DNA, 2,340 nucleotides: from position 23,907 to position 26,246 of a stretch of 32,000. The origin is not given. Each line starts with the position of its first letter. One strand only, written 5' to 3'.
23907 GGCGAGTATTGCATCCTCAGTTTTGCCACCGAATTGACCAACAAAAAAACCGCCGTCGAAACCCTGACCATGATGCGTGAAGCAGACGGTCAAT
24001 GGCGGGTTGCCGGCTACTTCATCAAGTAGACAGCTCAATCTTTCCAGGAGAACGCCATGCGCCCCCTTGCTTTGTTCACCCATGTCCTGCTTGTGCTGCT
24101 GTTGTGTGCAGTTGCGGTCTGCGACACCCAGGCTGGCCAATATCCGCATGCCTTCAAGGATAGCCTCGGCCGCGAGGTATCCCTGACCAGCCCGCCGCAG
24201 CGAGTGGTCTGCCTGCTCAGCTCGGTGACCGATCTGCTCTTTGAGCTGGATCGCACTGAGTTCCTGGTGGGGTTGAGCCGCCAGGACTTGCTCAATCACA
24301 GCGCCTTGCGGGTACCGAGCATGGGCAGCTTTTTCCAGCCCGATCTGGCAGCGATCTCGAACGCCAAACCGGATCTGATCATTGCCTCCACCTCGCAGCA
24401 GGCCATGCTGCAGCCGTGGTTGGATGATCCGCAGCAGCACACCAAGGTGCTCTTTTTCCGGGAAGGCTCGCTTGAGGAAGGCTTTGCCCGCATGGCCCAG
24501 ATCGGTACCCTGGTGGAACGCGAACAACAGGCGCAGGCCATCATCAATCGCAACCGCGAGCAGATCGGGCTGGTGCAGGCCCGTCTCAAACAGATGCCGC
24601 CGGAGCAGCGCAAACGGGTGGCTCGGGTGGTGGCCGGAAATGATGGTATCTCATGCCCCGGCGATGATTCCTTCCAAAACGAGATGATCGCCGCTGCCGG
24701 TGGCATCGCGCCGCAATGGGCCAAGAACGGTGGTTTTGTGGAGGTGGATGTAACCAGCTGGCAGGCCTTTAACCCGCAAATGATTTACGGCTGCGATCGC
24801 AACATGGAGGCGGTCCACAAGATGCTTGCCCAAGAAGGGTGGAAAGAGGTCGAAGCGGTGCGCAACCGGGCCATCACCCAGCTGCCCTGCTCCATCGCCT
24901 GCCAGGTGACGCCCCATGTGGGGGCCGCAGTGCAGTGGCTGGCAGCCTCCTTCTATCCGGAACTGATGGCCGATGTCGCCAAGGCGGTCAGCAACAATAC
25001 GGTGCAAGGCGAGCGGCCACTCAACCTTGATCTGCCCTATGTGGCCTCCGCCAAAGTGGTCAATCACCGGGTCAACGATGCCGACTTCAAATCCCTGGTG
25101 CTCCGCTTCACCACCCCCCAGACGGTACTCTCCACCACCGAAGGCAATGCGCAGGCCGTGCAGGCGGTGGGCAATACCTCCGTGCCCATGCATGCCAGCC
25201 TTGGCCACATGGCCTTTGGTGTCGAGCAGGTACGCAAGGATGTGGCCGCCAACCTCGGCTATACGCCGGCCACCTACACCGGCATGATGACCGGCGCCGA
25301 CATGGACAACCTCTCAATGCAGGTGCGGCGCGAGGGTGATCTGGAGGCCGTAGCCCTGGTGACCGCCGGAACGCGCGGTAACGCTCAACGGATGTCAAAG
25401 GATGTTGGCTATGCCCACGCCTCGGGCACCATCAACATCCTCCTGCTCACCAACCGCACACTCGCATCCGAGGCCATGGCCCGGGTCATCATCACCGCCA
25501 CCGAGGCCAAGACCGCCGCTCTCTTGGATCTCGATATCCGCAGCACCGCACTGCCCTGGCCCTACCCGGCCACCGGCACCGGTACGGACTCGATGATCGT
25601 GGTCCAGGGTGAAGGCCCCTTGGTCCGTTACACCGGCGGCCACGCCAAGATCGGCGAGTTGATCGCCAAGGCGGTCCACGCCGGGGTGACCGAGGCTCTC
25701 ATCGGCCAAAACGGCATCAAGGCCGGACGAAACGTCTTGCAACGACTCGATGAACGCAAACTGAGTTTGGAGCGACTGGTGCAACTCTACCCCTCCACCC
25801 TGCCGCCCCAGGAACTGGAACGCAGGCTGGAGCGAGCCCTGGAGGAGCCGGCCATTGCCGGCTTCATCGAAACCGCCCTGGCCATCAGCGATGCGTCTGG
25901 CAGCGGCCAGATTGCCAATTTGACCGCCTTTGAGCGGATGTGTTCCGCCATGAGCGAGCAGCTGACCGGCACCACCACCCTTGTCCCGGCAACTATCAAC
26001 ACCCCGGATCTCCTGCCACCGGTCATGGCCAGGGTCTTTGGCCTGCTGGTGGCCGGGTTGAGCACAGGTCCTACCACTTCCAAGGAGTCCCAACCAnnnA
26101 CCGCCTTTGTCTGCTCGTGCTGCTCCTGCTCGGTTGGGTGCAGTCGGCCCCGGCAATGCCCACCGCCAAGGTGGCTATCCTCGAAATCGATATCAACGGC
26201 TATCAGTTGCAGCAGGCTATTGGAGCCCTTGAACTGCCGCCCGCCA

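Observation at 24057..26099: Signal-peptide BtuF-CbiZ fusion: an amidohydrolase tethered to a corrinoid-binding domain, predicted extracytoplasmic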

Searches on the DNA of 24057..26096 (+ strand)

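Call 40: search_rna_families(sources=[L003, L008, L012, L017, L026, L033, L058, L078], threshold=gathering)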
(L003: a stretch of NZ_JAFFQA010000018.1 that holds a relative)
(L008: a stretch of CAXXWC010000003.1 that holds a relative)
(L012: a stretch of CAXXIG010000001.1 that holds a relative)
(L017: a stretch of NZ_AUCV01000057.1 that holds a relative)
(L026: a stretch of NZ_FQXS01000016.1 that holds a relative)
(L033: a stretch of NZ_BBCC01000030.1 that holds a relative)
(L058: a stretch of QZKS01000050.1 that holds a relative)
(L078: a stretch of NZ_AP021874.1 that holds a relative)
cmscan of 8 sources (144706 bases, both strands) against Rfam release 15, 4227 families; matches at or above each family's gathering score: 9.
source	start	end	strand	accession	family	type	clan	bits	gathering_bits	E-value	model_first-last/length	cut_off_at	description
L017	7663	7846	+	RF00174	Cobalamin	Cis-reg; riboswitch;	CL00101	118.1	31.5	1.2e-28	1-189/189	no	Cobalamin riboswitch aptamer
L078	17036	17220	-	RF00174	Cobalamin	Cis-reg; riboswitch;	CL00101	116.7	31.5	3e-28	1-189/189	no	Cobalamin riboswitch aptamer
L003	6734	6918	-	RF00174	Cobalamin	Cis-reg; riboswitch;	CL00101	113.4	31.5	2.7e-27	1-189/189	no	Cobalamin riboswitch aptamer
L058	4267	4450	+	RF00174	Cobalamin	Cis-reg; riboswitch;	CL00101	112.7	31.5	4.4e-27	1-189/189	no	Cobalamin riboswitch aptamer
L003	7142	7355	+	RF00174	Cobalamin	Cis-reg; riboswitch;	CL00101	107.4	31.5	1.4e-25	1-189/189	no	Cobalamin riboswitch aptamer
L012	7501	7711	+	RF00174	Cobalamin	Cis-reg; riboswitch;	CL00101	104.8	31.5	8.1e-25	1-189/189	no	Cobalamin riboswitch aptamer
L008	5722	5921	+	RF00174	Cobalamin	Cis-reg; riboswitch;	CL00101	96.5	31.5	1.9e-22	1-189/189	no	Cobalamin riboswitch aptamer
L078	5578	5767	+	RF00174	Cobalamin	Cis-reg; riboswitch;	CL00101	94.8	31.5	5.8e-22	1-189/189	no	Cobalamin riboswitch aptamer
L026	5566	5768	+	RF00174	Cobalamin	Cis-reg; riboswitch;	CL00101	92.6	31.5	2.4e-21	1-189/189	no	Cobalamin riboswitch aptamer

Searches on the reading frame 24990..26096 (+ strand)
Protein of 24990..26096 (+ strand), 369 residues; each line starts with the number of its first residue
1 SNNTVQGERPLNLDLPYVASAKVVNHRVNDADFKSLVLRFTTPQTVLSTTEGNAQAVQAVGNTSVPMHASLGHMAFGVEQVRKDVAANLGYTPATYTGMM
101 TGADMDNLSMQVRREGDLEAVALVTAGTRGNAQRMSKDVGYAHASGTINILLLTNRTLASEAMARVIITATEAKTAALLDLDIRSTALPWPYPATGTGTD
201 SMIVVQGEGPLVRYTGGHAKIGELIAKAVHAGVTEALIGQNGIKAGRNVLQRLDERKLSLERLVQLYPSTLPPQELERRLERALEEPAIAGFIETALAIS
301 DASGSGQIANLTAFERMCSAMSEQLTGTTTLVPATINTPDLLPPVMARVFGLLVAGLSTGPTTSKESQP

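Call 55: predict_structure(alignment_id=A2)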
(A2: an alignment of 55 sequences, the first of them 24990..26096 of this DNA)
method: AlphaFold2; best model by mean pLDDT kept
length: 369 residues; sequences in the alignment: 55
mean_pLDDT: 93.4   pTM: 0.92
mean pLDDT of the five models: 93.4, 93.4, 92.5, 92.4, 91.0
residues with pLDDT >= 90: 312; 70-90: 40; 50-70: 11; < 50: 6
segments of 3 or more residues with pLDDT < 50: 364-369
pLDDT, mean of each block of 10 residues (from residue 1): 91 98 95 97 97 97 92 86 95 97 96 98 94 86 73 98 98 98 94 92 98 94 99 98 93 94 96 97 97 97 96 97 92 92 96 94 49
secondary structure, 60 per line:
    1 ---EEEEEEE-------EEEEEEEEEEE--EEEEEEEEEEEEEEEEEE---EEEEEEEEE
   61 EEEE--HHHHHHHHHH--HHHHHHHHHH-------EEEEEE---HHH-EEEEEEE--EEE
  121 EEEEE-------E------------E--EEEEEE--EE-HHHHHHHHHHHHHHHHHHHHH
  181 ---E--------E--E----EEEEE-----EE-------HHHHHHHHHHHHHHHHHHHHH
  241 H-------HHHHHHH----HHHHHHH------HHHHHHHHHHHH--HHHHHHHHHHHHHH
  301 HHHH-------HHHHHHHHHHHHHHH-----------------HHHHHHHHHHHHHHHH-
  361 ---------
elements in order: E4-10 E18-28 E31-48 E52-64 H67-76 H79-88 E96-101 E109-115 E118-125 E149-154 H160-180 E201-205 H220-241 H249-255 H260-266 H273-284 H287-304 H312-326 H344-359

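Call 57: fold_search(model_id=the predicted structure, library=pdb)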
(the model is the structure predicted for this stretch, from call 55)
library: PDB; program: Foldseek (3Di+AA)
matches with E <= 10: 302; with E <= 0.001: 25
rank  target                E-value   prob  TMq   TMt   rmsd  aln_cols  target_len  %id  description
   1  5xyt_A                1.8e-05  1.00  0.30  0.33  12.0       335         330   10  Structure of 6-aminohexanoate-oligomer hydrolase from Arthrobacter sp. KI72., H130Y mutant (released 2018-11-21)
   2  7yu0_A                1.8e-05  1.00  0.30  0.33  12.4       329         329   11  Structure of 6-aminohexanoate-oligomer hydrolase NylC precursor, H130Y/N266A/T267A mutant (released 2023-03-01)
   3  5xyq_A                2.0e-05  1.00  0.28  0.31  12.8       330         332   11  Structure of 6-aminohexanoate-oligomer hydrolase from Arthrobacter sp. KI72., D122K mutant (released 2018-11-21)
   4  5y0l_A                2.2e-05  1.00  0.30  0.33  12.5       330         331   11  Structure of 6-aminohexanoate-oligomer hydrolase from Arthrobacter sp. KI72., D122G/H130Y mutant (released 2018-07-25)
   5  5y0l_B                2.5e-05  1.00  0.30  0.33  12.6       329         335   11  Structure of 6-aminohexanoate-oligomer hydrolase from Arthrobacter sp. KI72., D122G/H130Y mutant (released 2018-07-25)
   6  3nfb_B                2.8e-05  1.00  0.31  0.32  10.5       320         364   12  Crystal structure of the N-terminal beta-aminopeptidase BapA in complex with hydrolyzed ampicillin (released 2011-09-28)
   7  7yu2_B                3.2e-05  1.00  0.29  0.31  12.3       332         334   11  Structure of 6-aminohexanoate-oligomer hydrolase NylC, D122G/H130Y/T267C mutant, hydroxylamine-treated (released 2023-03-29)
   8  3n5i_A                3.2e-05  1.00  0.29  0.30  13.8       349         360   10  Crystal structure of the precursor (S250A mutant) of the N-terminal beta-aminopeptidase BapA (released 2011-06-08)
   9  7yu1_A                3.5e-05  1.00  0.30  0.33  12.4       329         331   11  Structure of 6-aminohexanoate-oligomer hydrolase NylC precursor, D122G/H130Y/T267C mutant (released 2023-03-01)
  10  5xys_B                4.2e-05  1.00  0.28  0.31  12.8       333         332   11  Structure of 6-aminohexanoate-oligomer hydrolase from Arthrobacter sp. KI72., D122V mutant (released 2018-11-21)
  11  5y0m_B                4.5e-05  1.00  0.31  0.35  11.6       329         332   11  Structure of 6-aminohexanoate-oligomer hydrolase from Arthrobacter sp. KI72., D36A/D122G/H130Y/E263Q mutant (released 2018-07-25)
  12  5xyo_B                5.0e-05  1.00  0.30  0.33  11.1       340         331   10  Structure of 6-aminohexanoate-oligomer hydrolase from Arthrobacter sp. KI72., D122G mutant (released 2018-11-21)
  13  3n2w_D                5.7e-05  1.00  0.30  0.30  10.5       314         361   11  Crystal structure of the N-terminal beta-aminopeptidase BapA from Sphingosinicella xenopeptidilytica (released 2011-06-08)
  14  7yu0_B                5.7e-05  1.00  0.31  0.34  11.4       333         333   11  Structure of 6-aminohexanoate-oligomer hydrolase NylC precursor, H130Y/N266A/T267A mutant (released 2023-03-01)
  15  5y0m_A                7.2e-05  1.00  0.32  0.36  12.3       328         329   11  Structure of 6-aminohexanoate-oligomer hydrolase from Arthrobacter sp. KI72., D36A/D122G/H130Y/E263Q mutant (released 2018-07-25)
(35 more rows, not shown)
